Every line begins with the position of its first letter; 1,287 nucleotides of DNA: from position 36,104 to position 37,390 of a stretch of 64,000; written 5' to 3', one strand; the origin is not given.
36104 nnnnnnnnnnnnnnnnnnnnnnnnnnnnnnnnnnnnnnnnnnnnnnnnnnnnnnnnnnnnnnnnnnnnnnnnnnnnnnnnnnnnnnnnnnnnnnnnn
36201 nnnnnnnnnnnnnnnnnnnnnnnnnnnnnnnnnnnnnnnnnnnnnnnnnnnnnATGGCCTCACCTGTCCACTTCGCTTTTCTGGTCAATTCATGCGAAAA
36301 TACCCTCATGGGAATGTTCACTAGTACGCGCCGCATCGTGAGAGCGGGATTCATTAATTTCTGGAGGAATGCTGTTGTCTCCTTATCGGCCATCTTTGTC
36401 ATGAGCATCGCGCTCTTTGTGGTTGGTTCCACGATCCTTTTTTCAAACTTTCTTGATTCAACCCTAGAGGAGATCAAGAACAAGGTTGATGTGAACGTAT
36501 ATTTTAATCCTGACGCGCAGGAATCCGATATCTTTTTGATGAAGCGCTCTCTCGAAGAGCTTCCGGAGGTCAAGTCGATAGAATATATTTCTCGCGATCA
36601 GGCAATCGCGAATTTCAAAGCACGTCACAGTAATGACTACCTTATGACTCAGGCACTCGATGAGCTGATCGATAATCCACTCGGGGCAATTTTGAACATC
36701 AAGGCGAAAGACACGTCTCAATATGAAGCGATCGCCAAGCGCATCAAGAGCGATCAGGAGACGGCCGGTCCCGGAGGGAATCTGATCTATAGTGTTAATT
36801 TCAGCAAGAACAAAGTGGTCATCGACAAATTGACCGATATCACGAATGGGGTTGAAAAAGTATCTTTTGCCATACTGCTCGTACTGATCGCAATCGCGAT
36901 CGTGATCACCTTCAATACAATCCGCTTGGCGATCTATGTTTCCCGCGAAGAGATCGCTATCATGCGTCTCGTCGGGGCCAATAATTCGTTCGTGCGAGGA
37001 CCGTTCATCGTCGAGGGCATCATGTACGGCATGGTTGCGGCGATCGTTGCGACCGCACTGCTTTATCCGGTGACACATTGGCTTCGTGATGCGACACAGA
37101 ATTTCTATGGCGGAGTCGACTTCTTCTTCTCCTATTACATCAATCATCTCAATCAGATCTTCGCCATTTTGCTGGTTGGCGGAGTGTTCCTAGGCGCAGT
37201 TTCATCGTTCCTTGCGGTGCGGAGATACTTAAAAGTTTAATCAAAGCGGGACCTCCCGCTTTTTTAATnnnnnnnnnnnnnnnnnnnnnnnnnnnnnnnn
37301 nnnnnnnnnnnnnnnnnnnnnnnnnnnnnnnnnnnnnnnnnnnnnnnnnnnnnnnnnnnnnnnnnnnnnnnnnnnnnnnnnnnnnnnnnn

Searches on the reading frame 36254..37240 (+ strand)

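Call 6: search_protein_families(library=pfam, proteins=[window:36254-37240:+])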
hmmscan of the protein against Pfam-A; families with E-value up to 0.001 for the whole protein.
window:36254-37240:+ (328 aa): 2 families
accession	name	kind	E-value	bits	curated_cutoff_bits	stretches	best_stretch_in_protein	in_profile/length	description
PF18075.7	FtsX_ECD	-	6.2e-16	59.2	23.5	1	78-166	1-89/96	FtsX extracellular domain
PF02687.27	FtsX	-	1.3e-13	51.5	25.5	1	206-327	2-117/120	FtsX-like permease C-terminal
